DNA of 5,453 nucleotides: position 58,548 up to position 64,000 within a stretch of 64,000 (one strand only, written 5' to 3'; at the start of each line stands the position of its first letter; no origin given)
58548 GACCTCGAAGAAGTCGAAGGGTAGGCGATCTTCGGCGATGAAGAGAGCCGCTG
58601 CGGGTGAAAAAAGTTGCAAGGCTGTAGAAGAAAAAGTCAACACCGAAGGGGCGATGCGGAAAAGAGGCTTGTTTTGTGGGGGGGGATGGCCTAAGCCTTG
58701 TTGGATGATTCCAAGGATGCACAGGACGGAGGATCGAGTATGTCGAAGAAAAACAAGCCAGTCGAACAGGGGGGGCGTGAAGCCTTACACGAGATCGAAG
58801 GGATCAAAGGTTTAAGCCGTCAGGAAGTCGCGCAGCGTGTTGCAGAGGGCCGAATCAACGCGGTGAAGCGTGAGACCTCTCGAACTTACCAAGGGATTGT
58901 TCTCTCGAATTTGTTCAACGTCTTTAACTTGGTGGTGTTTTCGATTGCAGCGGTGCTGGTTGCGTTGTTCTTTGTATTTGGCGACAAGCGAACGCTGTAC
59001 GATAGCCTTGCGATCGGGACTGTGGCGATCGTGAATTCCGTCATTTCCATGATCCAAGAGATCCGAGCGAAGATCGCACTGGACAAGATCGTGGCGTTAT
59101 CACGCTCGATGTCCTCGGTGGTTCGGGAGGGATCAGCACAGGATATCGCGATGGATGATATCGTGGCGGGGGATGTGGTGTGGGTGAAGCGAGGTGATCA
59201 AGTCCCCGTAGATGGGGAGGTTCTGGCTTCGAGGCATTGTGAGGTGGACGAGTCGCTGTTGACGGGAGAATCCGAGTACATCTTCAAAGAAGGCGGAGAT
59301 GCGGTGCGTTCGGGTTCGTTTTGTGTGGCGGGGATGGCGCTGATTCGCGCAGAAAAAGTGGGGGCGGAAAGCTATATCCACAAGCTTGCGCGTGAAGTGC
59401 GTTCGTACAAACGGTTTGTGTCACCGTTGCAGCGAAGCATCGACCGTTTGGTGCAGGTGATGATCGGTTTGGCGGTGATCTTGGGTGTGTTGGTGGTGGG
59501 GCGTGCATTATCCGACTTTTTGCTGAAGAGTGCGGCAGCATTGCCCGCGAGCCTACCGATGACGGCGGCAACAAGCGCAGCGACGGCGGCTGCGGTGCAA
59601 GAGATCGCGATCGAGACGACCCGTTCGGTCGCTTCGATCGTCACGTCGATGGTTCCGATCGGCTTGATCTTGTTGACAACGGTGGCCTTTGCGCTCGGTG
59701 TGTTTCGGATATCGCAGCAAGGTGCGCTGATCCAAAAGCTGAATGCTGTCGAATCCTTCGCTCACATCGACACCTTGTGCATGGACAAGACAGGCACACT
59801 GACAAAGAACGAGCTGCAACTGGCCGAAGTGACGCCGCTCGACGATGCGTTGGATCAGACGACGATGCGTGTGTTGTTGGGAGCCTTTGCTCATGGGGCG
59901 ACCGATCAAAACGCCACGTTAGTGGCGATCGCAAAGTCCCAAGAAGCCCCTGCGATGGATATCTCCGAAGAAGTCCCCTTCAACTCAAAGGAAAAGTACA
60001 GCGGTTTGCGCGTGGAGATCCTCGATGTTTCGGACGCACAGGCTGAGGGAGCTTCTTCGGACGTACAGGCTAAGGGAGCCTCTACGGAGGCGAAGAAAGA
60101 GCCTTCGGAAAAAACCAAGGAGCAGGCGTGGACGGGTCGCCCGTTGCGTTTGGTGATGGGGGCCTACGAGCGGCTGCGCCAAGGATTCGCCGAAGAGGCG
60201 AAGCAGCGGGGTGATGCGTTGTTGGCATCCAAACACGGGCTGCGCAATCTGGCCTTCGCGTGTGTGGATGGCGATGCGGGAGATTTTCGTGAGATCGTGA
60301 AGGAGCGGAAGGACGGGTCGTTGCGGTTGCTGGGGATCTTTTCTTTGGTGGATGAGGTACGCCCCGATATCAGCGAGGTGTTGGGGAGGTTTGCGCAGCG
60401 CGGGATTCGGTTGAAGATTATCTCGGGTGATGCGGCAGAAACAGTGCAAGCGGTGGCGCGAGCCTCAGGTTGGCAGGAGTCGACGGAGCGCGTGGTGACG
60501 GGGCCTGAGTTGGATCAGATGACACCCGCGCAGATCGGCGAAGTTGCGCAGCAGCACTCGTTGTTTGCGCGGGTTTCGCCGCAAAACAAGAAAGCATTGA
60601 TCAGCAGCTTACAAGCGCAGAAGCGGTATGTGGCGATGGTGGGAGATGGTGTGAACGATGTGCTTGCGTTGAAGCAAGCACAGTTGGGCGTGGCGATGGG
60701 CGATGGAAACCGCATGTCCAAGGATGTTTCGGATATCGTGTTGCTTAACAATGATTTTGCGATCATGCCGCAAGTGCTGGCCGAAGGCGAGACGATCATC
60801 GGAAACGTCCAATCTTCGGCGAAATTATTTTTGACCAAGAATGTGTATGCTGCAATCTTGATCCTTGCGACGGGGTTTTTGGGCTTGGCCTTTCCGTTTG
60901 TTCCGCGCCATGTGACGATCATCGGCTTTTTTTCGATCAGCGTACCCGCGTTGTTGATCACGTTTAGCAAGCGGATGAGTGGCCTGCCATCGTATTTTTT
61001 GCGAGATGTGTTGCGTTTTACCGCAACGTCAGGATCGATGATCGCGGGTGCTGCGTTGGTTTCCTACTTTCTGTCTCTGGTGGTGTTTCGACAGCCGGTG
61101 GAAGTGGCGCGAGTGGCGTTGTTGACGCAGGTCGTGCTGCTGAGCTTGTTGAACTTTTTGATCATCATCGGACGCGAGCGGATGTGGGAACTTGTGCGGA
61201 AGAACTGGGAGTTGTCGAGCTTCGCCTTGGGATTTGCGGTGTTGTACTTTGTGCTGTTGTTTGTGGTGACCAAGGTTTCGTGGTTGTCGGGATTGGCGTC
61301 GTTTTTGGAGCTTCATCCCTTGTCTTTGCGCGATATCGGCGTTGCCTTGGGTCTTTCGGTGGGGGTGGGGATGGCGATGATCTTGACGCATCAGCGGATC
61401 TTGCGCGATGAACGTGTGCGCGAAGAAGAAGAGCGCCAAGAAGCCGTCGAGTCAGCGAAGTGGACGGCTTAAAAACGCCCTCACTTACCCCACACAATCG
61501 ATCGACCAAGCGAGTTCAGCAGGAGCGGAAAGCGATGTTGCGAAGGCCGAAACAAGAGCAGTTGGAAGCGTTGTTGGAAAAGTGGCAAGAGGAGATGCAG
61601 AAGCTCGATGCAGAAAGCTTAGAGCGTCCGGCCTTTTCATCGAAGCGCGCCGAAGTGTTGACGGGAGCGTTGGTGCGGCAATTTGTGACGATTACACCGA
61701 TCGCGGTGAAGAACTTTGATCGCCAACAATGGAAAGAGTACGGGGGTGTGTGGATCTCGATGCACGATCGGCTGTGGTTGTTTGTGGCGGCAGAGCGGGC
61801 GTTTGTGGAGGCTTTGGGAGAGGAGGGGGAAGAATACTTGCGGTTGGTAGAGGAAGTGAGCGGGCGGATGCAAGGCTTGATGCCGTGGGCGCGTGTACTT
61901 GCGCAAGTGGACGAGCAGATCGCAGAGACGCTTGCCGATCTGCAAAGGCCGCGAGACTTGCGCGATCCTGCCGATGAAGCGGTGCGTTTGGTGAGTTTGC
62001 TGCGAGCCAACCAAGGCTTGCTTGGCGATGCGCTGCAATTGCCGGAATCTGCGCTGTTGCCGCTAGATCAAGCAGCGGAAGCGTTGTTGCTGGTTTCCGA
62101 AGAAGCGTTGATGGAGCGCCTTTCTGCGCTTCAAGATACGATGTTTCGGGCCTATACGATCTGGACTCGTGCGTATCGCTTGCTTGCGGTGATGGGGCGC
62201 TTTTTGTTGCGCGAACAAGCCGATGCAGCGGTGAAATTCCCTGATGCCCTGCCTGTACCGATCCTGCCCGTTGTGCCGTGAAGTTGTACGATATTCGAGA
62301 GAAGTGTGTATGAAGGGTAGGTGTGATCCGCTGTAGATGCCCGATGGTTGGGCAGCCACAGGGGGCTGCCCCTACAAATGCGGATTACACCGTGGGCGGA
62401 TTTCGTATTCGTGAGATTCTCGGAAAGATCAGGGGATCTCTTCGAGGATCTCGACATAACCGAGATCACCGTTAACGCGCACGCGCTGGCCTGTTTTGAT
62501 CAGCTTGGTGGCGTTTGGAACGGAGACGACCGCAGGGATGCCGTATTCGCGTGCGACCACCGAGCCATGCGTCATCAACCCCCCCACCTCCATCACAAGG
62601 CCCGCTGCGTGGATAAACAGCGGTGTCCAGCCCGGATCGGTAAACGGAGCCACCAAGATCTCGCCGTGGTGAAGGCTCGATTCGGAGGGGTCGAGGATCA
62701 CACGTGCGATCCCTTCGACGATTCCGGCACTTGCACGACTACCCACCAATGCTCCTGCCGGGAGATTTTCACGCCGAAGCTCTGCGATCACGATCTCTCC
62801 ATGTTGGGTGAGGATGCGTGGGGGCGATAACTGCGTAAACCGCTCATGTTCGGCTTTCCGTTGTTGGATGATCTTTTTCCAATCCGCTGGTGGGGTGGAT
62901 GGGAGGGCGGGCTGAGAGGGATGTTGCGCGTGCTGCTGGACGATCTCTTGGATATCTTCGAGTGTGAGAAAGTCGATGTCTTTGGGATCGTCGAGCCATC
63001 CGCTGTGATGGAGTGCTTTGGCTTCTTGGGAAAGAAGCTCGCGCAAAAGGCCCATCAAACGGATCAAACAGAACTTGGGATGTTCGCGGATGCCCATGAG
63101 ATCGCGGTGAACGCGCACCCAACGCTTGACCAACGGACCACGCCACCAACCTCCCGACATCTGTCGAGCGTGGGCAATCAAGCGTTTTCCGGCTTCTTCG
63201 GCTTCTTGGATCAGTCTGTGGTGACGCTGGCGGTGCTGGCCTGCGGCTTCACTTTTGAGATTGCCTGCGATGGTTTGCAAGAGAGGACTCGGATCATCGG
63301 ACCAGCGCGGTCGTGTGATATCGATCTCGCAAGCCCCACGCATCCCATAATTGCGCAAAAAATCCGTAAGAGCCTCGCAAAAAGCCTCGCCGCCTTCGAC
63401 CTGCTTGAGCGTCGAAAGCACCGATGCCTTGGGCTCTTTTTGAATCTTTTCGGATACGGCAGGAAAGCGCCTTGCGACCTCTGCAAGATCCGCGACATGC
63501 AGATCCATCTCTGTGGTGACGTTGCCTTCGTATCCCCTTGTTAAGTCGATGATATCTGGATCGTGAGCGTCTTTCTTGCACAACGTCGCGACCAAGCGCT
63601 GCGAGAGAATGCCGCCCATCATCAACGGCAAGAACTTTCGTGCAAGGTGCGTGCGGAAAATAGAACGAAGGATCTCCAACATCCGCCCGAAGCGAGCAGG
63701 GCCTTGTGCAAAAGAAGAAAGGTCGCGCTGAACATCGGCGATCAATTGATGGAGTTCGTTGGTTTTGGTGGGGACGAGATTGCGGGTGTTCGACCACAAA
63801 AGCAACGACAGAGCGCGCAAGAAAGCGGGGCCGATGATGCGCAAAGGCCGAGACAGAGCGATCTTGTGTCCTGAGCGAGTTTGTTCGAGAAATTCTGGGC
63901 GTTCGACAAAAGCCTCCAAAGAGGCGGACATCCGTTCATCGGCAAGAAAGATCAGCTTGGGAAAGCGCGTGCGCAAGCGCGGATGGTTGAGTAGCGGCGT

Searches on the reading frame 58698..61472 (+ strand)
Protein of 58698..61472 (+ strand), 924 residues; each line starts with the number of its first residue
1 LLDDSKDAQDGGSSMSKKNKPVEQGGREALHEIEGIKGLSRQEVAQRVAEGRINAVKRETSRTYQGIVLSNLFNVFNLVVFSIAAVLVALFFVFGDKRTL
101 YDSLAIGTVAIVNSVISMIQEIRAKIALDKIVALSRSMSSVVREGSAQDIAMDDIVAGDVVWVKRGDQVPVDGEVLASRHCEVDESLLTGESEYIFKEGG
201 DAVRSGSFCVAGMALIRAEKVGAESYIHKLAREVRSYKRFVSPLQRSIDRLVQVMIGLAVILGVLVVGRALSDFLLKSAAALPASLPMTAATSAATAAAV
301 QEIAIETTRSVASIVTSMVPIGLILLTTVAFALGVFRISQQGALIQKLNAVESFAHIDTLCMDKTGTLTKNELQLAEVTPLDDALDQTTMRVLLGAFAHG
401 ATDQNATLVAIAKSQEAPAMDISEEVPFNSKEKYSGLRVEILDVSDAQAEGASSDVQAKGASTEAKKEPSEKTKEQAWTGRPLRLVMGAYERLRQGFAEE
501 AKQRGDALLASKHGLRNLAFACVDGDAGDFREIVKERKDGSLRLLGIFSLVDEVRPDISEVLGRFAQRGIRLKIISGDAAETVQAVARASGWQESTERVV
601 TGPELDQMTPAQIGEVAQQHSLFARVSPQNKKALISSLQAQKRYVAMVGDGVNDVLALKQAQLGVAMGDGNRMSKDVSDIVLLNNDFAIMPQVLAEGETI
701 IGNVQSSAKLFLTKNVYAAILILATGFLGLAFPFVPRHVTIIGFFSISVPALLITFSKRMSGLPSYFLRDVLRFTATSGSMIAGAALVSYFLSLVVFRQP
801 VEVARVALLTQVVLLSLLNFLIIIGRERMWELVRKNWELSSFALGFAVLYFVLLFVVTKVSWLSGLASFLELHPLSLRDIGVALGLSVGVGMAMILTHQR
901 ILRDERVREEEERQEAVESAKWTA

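Call 42: search_protein_families(library=pfam, proteins=[window:58698-61472:+], max_evalue=0.0001)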
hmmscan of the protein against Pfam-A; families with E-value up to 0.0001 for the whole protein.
window:58698-61472:+ (924 aa): 3 families
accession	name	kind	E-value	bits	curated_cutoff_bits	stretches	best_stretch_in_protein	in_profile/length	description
PF00122.25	E1-E2_ATPase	-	2.1e-34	119.1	28.1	1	134-340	2-180/181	E1-E2 ATPase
PF00702.32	Hydrolase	-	4.2e-19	70.1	26.4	1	357-661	1-190/191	haloacid dehalogenase-like hydrolase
PF08282.18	Hydrolase_3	-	4.6e-06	27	20.9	1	632-686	193-247/255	haloacid dehalogenase-like hydrolase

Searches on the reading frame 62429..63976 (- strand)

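Call 53: search_protein_families(library=pfam, proteins=[window:62429-63976:-], max_evalue=0.0001)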
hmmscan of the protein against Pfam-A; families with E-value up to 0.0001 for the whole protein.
window:62429-63976:- (515 aa): 1 family
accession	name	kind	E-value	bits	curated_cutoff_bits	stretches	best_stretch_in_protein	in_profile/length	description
PF00391.29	PEP-utilizers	-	1.1e-22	79.8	23.1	1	436-506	2-72/72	PEP-utilising enzyme, mobile domain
